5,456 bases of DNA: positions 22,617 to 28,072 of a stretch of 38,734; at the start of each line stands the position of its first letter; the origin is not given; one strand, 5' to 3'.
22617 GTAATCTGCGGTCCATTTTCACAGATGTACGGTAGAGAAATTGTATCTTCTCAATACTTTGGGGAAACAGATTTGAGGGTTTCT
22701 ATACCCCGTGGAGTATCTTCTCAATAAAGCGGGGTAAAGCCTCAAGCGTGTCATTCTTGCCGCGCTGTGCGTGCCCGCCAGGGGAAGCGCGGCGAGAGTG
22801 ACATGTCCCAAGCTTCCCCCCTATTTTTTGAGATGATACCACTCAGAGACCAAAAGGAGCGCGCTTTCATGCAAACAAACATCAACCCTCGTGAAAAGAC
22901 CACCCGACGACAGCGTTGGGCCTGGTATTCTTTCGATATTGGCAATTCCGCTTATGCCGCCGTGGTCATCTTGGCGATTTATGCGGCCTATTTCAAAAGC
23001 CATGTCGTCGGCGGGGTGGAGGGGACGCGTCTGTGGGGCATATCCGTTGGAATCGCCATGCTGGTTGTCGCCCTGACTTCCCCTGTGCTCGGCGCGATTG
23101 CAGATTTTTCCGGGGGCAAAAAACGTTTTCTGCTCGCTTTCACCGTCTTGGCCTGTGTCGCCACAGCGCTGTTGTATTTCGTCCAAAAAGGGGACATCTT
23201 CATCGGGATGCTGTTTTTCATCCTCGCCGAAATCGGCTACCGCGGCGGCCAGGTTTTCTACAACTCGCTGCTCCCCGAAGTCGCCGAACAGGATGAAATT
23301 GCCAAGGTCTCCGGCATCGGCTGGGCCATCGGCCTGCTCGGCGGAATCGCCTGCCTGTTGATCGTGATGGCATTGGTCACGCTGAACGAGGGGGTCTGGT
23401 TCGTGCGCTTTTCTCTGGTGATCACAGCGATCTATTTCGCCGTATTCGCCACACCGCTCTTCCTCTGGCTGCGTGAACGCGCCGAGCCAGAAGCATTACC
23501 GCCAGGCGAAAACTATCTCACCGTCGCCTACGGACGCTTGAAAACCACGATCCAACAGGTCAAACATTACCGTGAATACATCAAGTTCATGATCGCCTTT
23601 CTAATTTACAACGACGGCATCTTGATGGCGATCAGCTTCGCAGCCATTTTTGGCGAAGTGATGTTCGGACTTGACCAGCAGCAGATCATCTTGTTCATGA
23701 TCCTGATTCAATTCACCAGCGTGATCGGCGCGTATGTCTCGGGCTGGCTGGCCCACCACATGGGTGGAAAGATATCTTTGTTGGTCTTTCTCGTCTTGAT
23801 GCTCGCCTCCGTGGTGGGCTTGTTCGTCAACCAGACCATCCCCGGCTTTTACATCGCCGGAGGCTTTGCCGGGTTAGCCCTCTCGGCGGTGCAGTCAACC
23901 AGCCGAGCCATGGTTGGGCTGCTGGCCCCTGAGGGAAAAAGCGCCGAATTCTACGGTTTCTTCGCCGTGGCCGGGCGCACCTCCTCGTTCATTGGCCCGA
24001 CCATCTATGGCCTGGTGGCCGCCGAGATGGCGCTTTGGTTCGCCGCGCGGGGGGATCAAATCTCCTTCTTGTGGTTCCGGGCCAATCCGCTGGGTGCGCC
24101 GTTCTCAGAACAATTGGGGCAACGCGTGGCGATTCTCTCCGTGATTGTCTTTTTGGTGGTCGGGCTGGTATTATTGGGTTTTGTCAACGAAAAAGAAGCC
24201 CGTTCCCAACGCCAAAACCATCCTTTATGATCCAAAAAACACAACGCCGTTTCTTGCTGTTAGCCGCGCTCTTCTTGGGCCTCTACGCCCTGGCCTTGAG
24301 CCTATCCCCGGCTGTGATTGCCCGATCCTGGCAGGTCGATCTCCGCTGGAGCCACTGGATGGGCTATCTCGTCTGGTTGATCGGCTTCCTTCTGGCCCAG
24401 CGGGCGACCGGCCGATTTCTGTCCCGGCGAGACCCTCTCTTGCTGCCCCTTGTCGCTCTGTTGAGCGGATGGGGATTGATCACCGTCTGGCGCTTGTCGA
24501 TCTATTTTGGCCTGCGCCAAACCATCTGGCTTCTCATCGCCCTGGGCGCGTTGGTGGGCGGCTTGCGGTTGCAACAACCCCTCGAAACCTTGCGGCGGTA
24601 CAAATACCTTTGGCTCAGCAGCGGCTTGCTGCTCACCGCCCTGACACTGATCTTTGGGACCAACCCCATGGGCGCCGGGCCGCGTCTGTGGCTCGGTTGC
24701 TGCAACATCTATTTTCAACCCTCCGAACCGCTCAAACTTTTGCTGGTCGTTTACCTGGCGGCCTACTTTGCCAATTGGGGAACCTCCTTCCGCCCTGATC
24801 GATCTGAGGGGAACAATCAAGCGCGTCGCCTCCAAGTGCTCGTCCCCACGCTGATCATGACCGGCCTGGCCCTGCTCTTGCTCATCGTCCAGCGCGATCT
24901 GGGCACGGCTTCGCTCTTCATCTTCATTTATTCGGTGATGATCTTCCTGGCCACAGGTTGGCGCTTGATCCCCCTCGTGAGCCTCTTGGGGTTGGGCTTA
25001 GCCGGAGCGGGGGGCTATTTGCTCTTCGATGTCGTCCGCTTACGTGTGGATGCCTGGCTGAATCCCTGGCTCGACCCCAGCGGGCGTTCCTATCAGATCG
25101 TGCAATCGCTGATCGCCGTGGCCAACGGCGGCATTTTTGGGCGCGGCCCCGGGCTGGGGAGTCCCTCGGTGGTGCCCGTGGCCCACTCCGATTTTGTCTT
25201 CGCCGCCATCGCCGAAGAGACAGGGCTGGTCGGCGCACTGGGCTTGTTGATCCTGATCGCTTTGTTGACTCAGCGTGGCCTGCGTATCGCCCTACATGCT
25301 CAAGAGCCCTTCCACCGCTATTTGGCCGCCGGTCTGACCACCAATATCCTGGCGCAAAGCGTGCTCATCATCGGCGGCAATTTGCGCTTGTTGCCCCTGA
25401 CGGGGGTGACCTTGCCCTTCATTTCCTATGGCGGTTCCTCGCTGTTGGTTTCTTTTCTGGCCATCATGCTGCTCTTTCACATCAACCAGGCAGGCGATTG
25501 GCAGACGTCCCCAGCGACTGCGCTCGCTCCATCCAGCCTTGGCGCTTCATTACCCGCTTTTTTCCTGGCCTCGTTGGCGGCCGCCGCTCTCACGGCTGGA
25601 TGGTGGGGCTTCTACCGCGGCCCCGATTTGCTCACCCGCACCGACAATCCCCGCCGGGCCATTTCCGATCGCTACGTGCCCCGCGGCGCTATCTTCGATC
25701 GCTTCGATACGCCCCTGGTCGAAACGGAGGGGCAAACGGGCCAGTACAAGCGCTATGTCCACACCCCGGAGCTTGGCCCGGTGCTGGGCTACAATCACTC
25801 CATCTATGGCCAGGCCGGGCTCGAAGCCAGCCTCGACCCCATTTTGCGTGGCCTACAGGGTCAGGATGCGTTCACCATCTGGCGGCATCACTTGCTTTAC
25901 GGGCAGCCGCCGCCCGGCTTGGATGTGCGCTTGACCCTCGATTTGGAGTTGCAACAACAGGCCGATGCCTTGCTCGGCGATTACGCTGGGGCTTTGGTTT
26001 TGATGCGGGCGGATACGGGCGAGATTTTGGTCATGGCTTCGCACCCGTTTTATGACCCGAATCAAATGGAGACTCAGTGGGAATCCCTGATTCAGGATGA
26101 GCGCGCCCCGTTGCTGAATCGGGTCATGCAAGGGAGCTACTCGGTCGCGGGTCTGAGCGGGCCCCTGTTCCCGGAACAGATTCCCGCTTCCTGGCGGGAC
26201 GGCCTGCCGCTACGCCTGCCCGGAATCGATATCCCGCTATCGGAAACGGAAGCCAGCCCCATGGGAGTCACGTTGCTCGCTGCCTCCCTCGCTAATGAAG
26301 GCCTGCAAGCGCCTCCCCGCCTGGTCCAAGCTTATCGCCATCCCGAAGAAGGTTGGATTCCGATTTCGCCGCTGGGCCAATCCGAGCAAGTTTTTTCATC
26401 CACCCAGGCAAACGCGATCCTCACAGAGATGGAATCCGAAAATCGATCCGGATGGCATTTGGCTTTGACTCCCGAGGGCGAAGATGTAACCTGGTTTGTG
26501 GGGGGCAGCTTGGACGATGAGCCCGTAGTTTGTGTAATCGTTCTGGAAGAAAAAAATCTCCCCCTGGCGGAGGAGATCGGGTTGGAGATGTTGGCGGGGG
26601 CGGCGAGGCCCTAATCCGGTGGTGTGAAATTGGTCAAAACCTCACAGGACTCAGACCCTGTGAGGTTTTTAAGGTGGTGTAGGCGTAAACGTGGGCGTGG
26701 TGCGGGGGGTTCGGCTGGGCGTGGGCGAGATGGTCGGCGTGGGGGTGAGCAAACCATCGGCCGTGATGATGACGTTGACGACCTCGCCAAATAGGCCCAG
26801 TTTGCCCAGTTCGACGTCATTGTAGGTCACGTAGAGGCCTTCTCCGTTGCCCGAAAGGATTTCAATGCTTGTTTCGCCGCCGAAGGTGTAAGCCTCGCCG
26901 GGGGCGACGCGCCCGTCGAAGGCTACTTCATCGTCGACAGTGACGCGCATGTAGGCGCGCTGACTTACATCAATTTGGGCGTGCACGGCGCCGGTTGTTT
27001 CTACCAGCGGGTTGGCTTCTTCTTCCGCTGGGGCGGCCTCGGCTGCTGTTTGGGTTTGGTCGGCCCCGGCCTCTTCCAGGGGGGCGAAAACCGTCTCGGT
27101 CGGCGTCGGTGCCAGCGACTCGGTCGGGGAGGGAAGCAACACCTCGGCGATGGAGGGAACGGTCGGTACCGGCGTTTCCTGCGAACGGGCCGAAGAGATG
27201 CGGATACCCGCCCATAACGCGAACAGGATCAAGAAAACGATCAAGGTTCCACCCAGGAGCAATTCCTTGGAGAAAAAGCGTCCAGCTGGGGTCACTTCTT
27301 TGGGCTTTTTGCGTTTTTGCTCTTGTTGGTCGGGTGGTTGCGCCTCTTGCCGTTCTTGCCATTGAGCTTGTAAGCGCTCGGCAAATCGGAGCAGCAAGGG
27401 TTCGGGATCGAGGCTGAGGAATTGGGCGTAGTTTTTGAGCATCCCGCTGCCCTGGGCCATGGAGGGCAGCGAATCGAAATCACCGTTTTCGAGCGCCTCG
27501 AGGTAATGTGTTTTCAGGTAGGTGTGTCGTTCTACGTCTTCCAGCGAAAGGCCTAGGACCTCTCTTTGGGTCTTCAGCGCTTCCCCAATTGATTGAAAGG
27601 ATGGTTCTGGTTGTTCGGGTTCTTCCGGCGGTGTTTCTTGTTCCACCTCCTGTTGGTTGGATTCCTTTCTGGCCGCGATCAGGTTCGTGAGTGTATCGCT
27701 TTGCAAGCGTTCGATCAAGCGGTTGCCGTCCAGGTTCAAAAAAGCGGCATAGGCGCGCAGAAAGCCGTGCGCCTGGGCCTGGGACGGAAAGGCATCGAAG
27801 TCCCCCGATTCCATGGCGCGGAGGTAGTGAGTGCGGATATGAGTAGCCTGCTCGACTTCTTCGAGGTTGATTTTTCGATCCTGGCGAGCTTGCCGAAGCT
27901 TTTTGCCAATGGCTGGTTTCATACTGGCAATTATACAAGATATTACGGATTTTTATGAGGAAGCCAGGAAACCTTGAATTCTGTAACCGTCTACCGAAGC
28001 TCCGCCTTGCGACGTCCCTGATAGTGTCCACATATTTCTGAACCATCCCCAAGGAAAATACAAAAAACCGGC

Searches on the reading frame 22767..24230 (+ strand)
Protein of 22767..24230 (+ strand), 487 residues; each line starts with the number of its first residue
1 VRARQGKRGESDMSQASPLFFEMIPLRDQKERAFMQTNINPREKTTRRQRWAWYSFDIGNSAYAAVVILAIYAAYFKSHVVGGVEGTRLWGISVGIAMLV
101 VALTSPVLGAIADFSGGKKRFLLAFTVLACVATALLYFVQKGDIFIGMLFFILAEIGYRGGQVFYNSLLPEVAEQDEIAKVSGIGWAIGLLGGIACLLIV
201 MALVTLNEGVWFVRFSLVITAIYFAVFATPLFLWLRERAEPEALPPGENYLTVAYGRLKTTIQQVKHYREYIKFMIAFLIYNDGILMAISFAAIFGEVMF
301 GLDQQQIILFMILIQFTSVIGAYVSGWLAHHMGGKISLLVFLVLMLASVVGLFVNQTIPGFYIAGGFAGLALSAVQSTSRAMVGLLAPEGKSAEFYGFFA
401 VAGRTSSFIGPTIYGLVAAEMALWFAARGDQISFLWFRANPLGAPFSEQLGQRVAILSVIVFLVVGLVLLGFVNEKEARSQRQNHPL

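Call 85: search_protein_families(library=pfam, proteins=[window:22767-24230:+], max_evalue=0.00001)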
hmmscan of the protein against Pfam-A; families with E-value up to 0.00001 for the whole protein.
window:22767-24230:+ (487 aa): 4 families
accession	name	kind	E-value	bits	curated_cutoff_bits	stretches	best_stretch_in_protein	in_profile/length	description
PF11700.14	ATG22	-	2.6e-58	198.4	24.1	1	93-418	76-445/482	Vacuole effluxer Atg22 like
PF07690.21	MFS_1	-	6.8e-20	71.7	33.4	1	91-411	35-347/347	Major Facilitator Superfamily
PF13347.12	MFS_2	-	2.3e-13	49.9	27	1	31-177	205-347/427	MFS/sugar transport protein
PF00083.30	Sugar_tr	-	5.8e-06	25.9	22.3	0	53-142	11-99/452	Sugar (and other) transporter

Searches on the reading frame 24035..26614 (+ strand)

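Call 85: search_protein_families(library=pfam, proteins=[window:24035-26614:+], max_evalue=0.00001)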
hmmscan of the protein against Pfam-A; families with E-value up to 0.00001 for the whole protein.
window:24035-26614:+ (859 aa): 3 families
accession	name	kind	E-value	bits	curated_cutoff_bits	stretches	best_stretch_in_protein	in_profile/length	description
PF01098.24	FTSW_RODA_SPOVE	-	5e-74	249.9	26.4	1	155-485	23-352/356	Cell cycle protein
PF00905.27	Transpeptidase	-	6.7e-08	32.5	22.1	0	652-703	1-41/299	Penicillin binding protein transpeptidase domain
PF21922.1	PBP_dimer_2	-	1.9e-06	28.5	27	1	550-630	1-82/83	Penicillin binding protein A dimerisation domain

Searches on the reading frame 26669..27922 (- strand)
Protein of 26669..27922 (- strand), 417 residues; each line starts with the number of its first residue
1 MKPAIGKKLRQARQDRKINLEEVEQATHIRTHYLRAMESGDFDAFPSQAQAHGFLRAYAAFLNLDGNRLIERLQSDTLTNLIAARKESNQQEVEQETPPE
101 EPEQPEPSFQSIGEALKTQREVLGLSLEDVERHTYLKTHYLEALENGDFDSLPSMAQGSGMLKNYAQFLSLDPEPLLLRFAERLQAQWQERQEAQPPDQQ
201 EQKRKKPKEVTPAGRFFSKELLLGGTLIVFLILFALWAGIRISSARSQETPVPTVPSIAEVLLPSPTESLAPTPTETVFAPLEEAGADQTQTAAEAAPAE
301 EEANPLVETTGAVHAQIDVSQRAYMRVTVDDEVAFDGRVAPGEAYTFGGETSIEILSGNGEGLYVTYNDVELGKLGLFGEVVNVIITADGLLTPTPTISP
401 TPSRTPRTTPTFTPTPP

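Call 85: search_protein_families(library=pfam, proteins=[window:26669-27922:-], max_evalue=0.00001)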
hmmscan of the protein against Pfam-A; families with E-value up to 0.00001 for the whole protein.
window:26669-27922:- (417 aa): 4 families
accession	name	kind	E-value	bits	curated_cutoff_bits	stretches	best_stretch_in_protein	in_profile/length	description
PF13413.12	HTH_25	-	3e-42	142.7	24.6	2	9-68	2-61/62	Helix-turn-helix domain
PF12844.13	HTH_19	-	8.2e-14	51.7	30.2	0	6-70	1-59/64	Helix-turn-helix domain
PF13464.11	RodZ_C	-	1.8e-07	31.4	23.9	1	317-376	2-62/72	RodZ C-terminal domain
PF13560.12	HTH_31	-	1.2e-06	29.2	27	0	5-59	2-55/64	Helix-turn-helix domain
